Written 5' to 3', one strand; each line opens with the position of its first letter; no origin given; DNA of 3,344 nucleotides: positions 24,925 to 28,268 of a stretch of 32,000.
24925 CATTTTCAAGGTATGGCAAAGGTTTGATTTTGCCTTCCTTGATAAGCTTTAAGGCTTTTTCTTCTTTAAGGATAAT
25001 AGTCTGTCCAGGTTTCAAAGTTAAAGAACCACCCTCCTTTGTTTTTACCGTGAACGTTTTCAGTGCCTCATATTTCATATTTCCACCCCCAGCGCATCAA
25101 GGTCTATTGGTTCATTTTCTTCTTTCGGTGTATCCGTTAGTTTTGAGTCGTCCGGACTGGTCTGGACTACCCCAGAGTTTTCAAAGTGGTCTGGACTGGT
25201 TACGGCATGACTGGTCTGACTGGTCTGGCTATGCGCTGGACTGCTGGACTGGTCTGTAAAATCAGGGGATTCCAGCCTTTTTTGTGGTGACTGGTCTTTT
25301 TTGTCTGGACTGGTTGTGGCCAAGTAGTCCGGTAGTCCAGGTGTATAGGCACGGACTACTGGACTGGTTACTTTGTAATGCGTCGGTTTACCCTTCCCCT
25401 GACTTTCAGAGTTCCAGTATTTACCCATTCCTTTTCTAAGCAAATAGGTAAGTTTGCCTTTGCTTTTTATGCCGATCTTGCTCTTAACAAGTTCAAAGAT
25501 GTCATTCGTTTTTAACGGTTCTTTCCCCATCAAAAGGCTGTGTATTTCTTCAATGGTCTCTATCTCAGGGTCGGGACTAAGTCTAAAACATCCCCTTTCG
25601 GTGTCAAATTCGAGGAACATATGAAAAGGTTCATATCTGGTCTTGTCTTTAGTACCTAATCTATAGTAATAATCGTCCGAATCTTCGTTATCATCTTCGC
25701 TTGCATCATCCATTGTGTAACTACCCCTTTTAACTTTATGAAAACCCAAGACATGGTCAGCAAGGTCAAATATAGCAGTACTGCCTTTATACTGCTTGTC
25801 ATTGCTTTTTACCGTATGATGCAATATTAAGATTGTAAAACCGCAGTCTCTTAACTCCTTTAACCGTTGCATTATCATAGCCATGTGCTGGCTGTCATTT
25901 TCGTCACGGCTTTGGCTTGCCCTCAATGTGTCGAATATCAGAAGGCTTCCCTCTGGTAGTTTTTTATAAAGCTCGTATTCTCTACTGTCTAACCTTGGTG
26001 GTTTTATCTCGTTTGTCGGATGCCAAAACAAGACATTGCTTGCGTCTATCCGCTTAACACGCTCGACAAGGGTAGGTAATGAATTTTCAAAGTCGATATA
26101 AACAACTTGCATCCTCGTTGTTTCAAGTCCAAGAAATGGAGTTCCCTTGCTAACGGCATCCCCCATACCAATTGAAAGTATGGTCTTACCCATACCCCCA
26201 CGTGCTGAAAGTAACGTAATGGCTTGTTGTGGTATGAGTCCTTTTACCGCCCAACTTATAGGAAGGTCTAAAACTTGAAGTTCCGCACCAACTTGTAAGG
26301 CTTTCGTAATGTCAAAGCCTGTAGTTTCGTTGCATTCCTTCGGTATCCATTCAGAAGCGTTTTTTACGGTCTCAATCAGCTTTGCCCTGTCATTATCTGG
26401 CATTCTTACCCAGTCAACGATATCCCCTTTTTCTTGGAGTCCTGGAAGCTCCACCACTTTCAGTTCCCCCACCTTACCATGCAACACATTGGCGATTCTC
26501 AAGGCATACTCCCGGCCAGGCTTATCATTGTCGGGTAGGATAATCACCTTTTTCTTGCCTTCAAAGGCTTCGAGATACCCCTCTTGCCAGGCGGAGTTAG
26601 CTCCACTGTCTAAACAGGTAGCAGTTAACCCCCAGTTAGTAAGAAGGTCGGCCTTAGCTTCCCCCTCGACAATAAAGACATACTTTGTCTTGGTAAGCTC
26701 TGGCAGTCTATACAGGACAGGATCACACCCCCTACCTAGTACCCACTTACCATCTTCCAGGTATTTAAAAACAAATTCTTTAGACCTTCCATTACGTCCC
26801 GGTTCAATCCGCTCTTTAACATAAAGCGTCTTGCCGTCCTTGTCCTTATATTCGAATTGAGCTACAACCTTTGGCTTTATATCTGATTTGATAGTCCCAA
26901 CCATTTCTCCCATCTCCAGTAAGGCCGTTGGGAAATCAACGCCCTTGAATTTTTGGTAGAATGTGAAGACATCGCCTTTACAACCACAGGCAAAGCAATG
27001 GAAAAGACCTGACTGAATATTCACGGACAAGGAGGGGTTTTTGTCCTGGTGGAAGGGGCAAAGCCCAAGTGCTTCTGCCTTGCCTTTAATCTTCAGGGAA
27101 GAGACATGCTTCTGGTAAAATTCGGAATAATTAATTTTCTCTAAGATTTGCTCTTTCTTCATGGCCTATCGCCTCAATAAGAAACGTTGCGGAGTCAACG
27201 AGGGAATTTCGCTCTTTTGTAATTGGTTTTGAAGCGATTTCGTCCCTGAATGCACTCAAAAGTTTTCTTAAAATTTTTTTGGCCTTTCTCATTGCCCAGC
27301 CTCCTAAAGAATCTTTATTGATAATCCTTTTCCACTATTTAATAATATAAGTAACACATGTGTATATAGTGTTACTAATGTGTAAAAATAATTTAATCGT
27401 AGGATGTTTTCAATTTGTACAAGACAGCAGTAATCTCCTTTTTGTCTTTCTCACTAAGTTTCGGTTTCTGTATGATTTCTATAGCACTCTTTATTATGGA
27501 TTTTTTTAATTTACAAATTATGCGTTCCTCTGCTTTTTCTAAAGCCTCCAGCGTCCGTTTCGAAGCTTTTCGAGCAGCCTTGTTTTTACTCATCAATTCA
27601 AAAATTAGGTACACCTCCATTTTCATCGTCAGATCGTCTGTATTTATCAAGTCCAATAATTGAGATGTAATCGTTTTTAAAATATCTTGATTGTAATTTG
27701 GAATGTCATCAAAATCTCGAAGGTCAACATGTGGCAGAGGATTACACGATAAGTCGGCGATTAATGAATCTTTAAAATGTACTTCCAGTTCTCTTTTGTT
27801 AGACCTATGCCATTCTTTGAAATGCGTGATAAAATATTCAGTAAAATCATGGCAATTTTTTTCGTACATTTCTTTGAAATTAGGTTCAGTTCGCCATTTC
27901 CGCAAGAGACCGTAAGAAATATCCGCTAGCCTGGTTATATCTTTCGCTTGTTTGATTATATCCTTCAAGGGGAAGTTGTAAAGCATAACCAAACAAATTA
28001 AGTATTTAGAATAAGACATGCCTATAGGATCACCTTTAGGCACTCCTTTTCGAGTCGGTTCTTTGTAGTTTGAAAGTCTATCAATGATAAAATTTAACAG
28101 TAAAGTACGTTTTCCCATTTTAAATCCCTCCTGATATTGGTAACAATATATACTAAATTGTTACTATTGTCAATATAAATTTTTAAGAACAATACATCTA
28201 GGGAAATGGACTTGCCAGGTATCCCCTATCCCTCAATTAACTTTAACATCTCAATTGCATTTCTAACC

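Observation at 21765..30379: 8.6-kb integrative element with a satellite-like backbone and mostly uncharacterised cargo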

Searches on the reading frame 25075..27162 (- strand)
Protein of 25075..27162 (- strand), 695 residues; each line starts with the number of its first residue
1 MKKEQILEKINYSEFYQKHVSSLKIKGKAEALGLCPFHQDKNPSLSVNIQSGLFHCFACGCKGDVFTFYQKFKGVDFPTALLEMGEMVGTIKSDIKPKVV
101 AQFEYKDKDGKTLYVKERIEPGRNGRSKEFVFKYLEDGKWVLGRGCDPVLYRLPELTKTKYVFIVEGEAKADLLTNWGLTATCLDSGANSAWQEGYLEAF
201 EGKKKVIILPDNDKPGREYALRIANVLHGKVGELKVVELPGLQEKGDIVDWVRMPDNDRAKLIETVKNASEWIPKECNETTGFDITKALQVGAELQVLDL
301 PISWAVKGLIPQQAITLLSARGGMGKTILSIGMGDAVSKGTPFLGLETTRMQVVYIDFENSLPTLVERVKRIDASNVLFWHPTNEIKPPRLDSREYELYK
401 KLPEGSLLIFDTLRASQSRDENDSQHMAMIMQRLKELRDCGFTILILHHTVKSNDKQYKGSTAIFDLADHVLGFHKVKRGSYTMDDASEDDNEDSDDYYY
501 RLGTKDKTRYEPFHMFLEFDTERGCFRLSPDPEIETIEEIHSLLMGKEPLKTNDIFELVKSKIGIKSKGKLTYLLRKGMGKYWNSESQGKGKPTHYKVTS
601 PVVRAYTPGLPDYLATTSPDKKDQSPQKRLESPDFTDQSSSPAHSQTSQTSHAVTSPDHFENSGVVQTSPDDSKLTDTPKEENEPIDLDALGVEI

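Call 10: search_protein_families(library=pfam, proteins=[window:25075-27162:-], max_evalue=0.01)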
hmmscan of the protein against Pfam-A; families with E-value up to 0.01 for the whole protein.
window:25075-27162:- (695 aa): 4 families
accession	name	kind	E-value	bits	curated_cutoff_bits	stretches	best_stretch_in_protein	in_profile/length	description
PF13481.12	AAA_25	-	8.3e-25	88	27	1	298-454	18-194/195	AAA domain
PF01807.25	Zn_ribbon_DnaG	-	2.7e-19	69.2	24.9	1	4-89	7-90/98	CHC2 zinc finger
PF13155.12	Toprim_2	-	0.00022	22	22.1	1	185-243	26-80/88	Toprim-like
PF01751.28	Toprim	-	0.00052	20.6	23.1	1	162-238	2-95/96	Toprim domain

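Call 12: search_protein_families(library=phrogs, proteins=[window:25075-27162:-], max_evalue=0.01)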
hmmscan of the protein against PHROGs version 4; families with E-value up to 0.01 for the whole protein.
window:25075-27162:- (695 aa): 22 families
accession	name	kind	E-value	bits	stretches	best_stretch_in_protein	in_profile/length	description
phrog_239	-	DNA, RNA and nucleotide metabolism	1.4e-42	147.6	2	15-409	26-444/801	DNA primase/helicase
phrog_6357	-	unknown function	4.2e-27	96.3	1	302-482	20-195/321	-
phrog_6444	-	DNA, RNA and nucleotide metabolism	5e-20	72.8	1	5-89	12-94/577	DNA primase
phrog_47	-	DNA, RNA and nucleotide metabolism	2e-18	67.4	2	26-86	44-106/947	DNA primase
phrog_6088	-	DNA, RNA and nucleotide metabolism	3e-18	66.6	1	101-271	152-300/772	DNA primase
phrog_906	-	DNA, RNA and nucleotide metabolism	1.7e-17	64.5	1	301-477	515-699/872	DNA polymerase/primase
phrog_3123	-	unknown function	4.9e-17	62.7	1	291-462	319-518/583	-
phrog_360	-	DNA, RNA and nucleotide metabolism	8.5e-15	56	1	26-95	25-94/133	DNA primase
phrog_11992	-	unknown function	3.1e-14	54.6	1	16-90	13-85/177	-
phrog_18097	-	DNA, RNA and nucleotide metabolism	1.1e-13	52.2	1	9-85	13-87/199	DNA primase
phrog_1284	-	unknown function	4.2e-13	50.3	1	297-458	19-192/306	-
phrog_26824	-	unknown function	4.3e-13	49.3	1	33-265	28-282/868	-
phrog_2850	-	unknown function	9.8e-13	48.8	1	257-464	103-321/465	-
phrog_510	-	DNA, RNA and nucleotide metabolism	1.7e-10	41.3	1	24-99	37-112/667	DNA primase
phrog_3228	-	DNA, RNA and nucleotide metabolism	2.7e-09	36.9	1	408-476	480-556/766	replicative helicase-primase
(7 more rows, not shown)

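Call 13: search_protein_families(library=padloc, proteins=[window:25075-27162:-], max_evalue=0.01)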
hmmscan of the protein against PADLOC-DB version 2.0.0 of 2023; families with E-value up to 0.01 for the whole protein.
window:25075-27162:- (695 aa): 2 families
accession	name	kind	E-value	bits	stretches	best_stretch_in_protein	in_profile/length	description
PDLC03800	RTasDnaG-like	-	3.2e-17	60.5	2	33-82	70-120/550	DRT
PDLC03767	RT_UG29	-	6.5e-14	48.3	1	23-95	26-100/2280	DRT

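Call 62: find_related_loci(query=window:25075-27162:-, collection=viral_contigs, flank=10000)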
Query window:25075-27162:- (695 aa) in viral_contigs; peptide patterns used: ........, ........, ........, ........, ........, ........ (x = any residue, [..] = any of these).
4 stretches matched a pattern, but none encodes a relative of the query by tblastn (E <= 1e-3).

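Call 81: search_protein_families(library=ncbifam, proteins=[window:25075-27162:-], max_evalue=0.01)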
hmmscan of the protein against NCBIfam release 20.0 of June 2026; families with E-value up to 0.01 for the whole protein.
window:25075-27162:- (695 aa): 2 families
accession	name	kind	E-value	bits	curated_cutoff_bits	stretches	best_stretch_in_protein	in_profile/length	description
NF005477.0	PRK07078.1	subfamily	5.2e-30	104.3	1014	1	44-269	60-300/759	hypothetical protein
TIGR01391.1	dnaG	equivalog_domain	2.4e-26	92.6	283.6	1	4-111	8-111/414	DNA primase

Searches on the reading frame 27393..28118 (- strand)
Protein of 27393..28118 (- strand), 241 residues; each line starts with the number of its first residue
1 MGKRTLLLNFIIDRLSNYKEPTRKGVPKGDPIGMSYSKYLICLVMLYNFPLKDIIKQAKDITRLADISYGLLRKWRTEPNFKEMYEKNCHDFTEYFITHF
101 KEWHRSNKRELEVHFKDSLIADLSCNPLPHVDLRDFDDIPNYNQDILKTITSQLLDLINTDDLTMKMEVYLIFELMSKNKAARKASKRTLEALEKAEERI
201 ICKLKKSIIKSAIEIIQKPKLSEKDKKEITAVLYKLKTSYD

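Call 10: search_protein_families(library=pfam, proteins=[window:27393-28118:-], max_evalue=0.01)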
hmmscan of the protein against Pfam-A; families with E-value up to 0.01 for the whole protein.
window:27393-28118:- (241 aa): 0 families

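Call 12: search_protein_families(library=phrogs, proteins=[window:27393-28118:-], max_evalue=0.01)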
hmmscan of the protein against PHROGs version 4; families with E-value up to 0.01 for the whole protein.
window:27393-28118:- (241 aa): 0 families

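Call 13: search_protein_families(library=padloc, proteins=[window:27393-28118:-], max_evalue=0.01)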
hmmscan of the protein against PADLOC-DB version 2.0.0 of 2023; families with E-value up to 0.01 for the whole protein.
window:27393-28118:- (241 aa): 0 families

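Call 47: find_homologous_proteins(query=window:27393-28118:-, max_evalue=0.001)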
Query window:27393-28118:- (241 aa): 2 proteins with E <= 0.001 among 502 candidates.
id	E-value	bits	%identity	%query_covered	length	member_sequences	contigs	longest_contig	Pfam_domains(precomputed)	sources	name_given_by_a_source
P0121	3.2e-127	441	100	81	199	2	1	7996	-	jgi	jgi:hypothetical protein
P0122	9.1e-11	60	43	37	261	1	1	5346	-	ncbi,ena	-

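Call 48: find_encoding_contigs(protein=P0121, flank=10000, max_places=4)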
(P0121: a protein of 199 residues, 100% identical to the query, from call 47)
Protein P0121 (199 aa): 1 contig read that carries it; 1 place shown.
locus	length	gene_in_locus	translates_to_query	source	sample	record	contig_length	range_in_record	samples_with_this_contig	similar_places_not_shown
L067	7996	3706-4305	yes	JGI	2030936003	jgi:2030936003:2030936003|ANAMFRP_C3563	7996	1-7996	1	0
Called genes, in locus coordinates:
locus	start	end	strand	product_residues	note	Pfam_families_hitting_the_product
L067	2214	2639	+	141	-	-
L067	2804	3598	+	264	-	PF01904:DUF72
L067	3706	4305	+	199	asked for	-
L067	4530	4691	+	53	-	-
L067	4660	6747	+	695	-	PF01807:Zn_ribbon_DnaG, PF13481:AAA_25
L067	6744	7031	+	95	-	-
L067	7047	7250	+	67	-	PF12728:HTH_17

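Call 49: find_encoding_contigs(protein=P0122, flank=10000, max_places=4)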
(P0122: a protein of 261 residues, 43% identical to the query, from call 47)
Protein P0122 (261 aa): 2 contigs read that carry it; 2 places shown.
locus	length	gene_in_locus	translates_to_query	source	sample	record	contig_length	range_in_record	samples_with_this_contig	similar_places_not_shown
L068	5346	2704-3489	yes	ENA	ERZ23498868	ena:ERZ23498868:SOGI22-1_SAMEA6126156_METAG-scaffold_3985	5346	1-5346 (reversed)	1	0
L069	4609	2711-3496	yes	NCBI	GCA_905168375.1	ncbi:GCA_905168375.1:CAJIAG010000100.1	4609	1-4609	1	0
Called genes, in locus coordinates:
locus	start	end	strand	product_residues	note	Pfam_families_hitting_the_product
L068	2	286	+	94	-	?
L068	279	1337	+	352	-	PF01381:HTH_3, PF12844:HTH_19 (weak), PF13560:HTH_31 (weak), PF06114:Peptidase_M78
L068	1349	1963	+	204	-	-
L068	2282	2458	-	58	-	-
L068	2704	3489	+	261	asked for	-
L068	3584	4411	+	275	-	-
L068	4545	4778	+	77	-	PF12728:HTH_17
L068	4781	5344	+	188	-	?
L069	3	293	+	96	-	?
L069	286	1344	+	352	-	PF01381:HTH_3, PF12844:HTH_19 (weak), PF13560:HTH_31 (weak), PF06114:Peptidase_M78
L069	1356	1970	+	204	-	-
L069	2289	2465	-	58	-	-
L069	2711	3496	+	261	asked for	-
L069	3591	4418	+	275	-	-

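Call 56: search_protein_representatives(protein=window:27393-28118:-)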
Query: 241 residues. Proteins with E-value up to 0.001 (for the whole library): 710; up to 1e-10: 257; up to 1e-30: 2. The best 150 are listed.
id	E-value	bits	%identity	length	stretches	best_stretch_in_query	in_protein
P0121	1.0e-127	440.7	99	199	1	1-196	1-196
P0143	4.2e-63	229.3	51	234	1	4-241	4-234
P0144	1.8e-29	119.2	33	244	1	5-237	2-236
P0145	1.0e-27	113.5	34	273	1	6-231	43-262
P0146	2.4e-25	105.7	36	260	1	4-239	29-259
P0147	4.6e-25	104.8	33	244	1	4-229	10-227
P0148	1.6e-24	103.0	33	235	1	2-237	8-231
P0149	2.1e-23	99.4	29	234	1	4-232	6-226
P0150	2.6e-23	99.1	32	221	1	4-239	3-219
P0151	4.4e-23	98.3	31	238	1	3-233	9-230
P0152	8.6e-23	97.4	33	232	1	1-234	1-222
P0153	1.3e-22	96.8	39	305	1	4-239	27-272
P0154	2.8e-22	95.7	33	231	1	3-234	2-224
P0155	4.6e-22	95.0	35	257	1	4-239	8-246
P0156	5.4e-22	94.8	33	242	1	4-234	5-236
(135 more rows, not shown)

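Call 66: search_protein_families(library=pfam, alignment_id=A3, max_evalue=0.01)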
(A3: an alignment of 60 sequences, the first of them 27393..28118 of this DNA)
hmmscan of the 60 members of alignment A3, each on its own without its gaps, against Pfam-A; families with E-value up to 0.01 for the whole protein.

A. member 1, window:27393-28118:- (241 aa): 0 families

B. families by the number of members that match (of 60 scanned): 11 families
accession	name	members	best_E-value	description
PF10668.15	Phage_terminase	12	5.5e-05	Phage terminase small subunit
PF13022.12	HTH_Tnp_1_2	10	8.4e-06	Helix-turn-helix of insertion element transposase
PF01527.26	HTH_Tnp_1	9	2.6e-05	Transposase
PF13518.12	HTH_28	1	0.0011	Helix-turn-helix domain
PF22564.2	HAAS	1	0.0041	HAAS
PF01381.28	HTH_3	1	0.0044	Helix-turn-helix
PF18734.6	HEPN_AbiU2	1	0.0046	AbiU2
PF12422.13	Condensin2nSMC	1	0.0046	Condensin II non structural maintenance of chromosomes subunit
PF07735.22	FBA_2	1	0.0071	F-box associated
PF20649.3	COG5_C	1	0.0096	Conserved oligomeric Golgi complex subunit 5, C-terminal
PF14162.11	YozD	1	0.0098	YozD-like protein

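Call 67: search_solved_structures(query=A3, max_evalue=1)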
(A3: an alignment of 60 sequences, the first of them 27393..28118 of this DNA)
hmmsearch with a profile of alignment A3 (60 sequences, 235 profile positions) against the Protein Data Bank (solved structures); distinct sequences matched with E-value up to 1: 7.
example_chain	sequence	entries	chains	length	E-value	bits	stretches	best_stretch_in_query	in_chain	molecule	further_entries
5h78_A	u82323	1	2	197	0.0059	19.9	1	142-212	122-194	cAMP-dependent protein kinase type II-alpha regulatory subunit,DHR14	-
5h7c_A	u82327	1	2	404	0.008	19.4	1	142-213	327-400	Immunoglobulin G-binding protein A, DHR14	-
5cwh_A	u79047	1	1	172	0.032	17.5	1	142-217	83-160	Designed helical repeat protein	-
8ceg_A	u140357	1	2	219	0.11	15.7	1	83-204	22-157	CBY1-interacting BAR domain-containing protein 1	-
9uhd_A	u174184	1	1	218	0.19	14.9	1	83-208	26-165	CBY1-interacting BAR domain-containing protein 1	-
2qlz_A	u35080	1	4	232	0.34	14.1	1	113-215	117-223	Transcription Factor PF0095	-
2quf_A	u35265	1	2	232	0.34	14.1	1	113-215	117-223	Transcription Factor PF0095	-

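Call 72: predict_structure(alignment_id=A3)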
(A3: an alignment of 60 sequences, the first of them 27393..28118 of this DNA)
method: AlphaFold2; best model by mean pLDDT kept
length: 241 residues; sequences in the alignment: 60
mean_pLDDT: 91.2   pTM: 0.88
mean pLDDT of the five models: 91.2, 88.8, 88.4, 88.3, 87.1
residues with pLDDT >= 90: 195; 70-90: 30; 50-70: 13; < 50: 3
segments of 3 or more residues with pLDDT < 50: none
pLDDT, mean of each block of 10 residues (from residue 1): 87 96 95 94 90 58 72 94 98 98 97 95 87 95 95 95 96 92 85 92 95 97 96 92 88
secondary structure, 60 per line:
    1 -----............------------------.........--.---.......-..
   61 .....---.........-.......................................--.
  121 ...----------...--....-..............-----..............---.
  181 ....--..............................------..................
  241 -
elements in order: H6-17 H36-44 H51-57 H59-65 H69-77 H79-117 H120-123 H144-157 H163-176 H180-184 H187-216 H223-240

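Call 74: fold_search(model_id=the predicted structure, library=pdb)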
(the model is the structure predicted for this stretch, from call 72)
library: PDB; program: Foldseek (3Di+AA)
matches with E <= 10: 146; with E <= 0.001: 0
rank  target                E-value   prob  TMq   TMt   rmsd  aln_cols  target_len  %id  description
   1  6xns_D                1.9e-01  0.41  0.25  0.20  18.6       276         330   13  C3_crown-05 (released 2020-12-23)
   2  7sqc_H3               6.4e-01  0.12  0.17  0.13  17.3       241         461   11  Ciliary C1 central pair apparatus isolated from Chlamydomonas reinhardtii (released 2022-04-13)
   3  8whi_A                8.5e-01  0.13  0.18  0.19  14.7       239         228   16  Crystal structure of native CLASP2 in complex with CLIP170 (released 2024-08-28)
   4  7m6k_B                9.8e-01  0.09  0.14  0.12  16.7       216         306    7  Crystal structure of the ARM domain from Drosophila SARM1 in complex with VMN (released 2022-02-02)
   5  5mfi_A                1.1e+00  0.11  0.17  0.17  14.7       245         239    8  Designed armadillo repeat protein YIII(Dq.V2)4CqI in complex with peptide (KR)4 (released 2017-09-13)
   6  9ijj_AQ               1.1e+00  0.12  0.18  0.11  14.4       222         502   11  In situ structure of the central apparatus in mouse sperm axoneme. (released 2025-06-04)
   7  6xns_A                1.4e+00  0.11  0.21  0.17  20.1       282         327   12  C3_crown-05 (released 2020-12-23)
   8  6xns_C                1.5e+00  0.11  0.21  0.17  20.3       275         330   12  C3_crown-05 (released 2020-12-23)
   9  6xns_F                1.6e+00  0.13  0.22  0.18  20.6       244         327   12  C3_crown-05 (released 2020-12-23)
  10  6qx9_B1               1.7e+00  0.11  0.19  0.07  18.5       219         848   11  Structure of a human fully-assembled precatalytic spliceosome (pre-B complex). (released 2019-04-17)
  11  7sqc_I0               1.7e+00  0.07  0.17  0.14  17.1       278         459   10  Ciliary C1 central pair apparatus isolated from Chlamydomonas reinhardtii (released 2022-04-13)
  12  7m6k_A                1.9e+00  0.10  0.18  0.16  15.6       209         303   10  Crystal structure of the ARM domain from Drosophila SARM1 in complex with VMN (released 2022-02-02)
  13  3woz_B                1.9e+00  0.09  0.19  0.20  15.8       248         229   15  Crystal structure of CLASP2 TOG domain (TOG3) (released 2015-05-27)
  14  7lcz_A                2.0e+00  0.10  0.19  0.16  16.4       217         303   10  Crystal structure of the ARM domain from Drosophila SARM1 in complex with NMN (released 2021-03-10)
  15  9c5a_B                2.0e+00  0.07  0.17  0.13  18.8       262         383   10  AP-3 Arf1 dimeric interface, focused refinement (released 2024-12-18)
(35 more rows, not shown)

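Call 77: fold_search(model_id=the predicted structure, library=viral)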
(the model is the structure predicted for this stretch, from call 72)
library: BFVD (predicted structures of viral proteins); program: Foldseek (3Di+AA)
matches with E <= 10: 130; with E <= 0.001: 0
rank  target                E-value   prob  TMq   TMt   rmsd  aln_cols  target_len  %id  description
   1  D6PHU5                8.6e-01  0.08  0.17  0.13  22.4       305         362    8  (no name in the UniProt tables at hand)
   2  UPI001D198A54         1.3e+00  0.08  0.16  0.12  19.4       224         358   11  (no name look-up for this kind of identifier)
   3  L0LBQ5                1.3e+00  0.06  0.15  0.06  36.9       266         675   15  Tail fiber protein [Bacillus phage phiAGATE]
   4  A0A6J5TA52            1.4e+00  0.08  0.18  0.07  22.9       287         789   13  Uncharacterized protein [uncultured Caudovirales phage]
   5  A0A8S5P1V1            1.4e+00  0.03  0.12  0.07  31.2       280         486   11  Uncharacterized protein [Myoviridae sp. ctLnO19]
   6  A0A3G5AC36            1.6e+00  0.12  0.15  0.17  10.9       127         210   12  BTB domain-containing protein [Hyperionvirus sp.]
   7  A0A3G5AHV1            1.9e+00  0.13  0.26  0.24  17.1       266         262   12  Uncharacterized protein (Fragment) [Satyrvirus sp.]
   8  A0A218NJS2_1          1.9e+00  0.06  0.19  0.07  18.5       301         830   10  Putative non-structural protein [Picornavirales N_OV_080]
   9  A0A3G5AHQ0            2.1e+00  0.06  0.17  0.08  18.8       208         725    8  Protein kinase [Solivirus sp.]
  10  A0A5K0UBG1            2.3e+00  0.12  0.15  0.09  11.2       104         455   18  VWA-like protein [Yasminevirus sp. GU-2018]
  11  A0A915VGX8            2.3e+00  0.09  0.20  0.23  20.3       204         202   13  (no name in the UniProt tables at hand)
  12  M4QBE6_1              2.3e+00  0.09  0.21  0.06  14.3       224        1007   12  Genome polyprotein (Fragment) [Sapovirus swine/WG194D/2009/USA]
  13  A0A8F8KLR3            2.7e+00  0.06  0.19  0.20  17.8       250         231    8  Uncharacterized protein [Clandestinovirus]
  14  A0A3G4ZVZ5            2.7e+00  0.05  0.19  0.17  18.6       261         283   14  Uncharacterized protein [Faunusvirus sp.]
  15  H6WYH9                3.0e+00  0.06  0.18  0.18  22.1       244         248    9  Tail related protein [Hafnia phage Enc34]
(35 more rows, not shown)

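Call 81: search_protein_families(library=ncbifam, proteins=[window:27393-28118:-], max_evalue=0.01)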
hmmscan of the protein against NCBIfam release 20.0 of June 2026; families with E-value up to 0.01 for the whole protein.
window:27393-28118:- (241 aa): 0 families
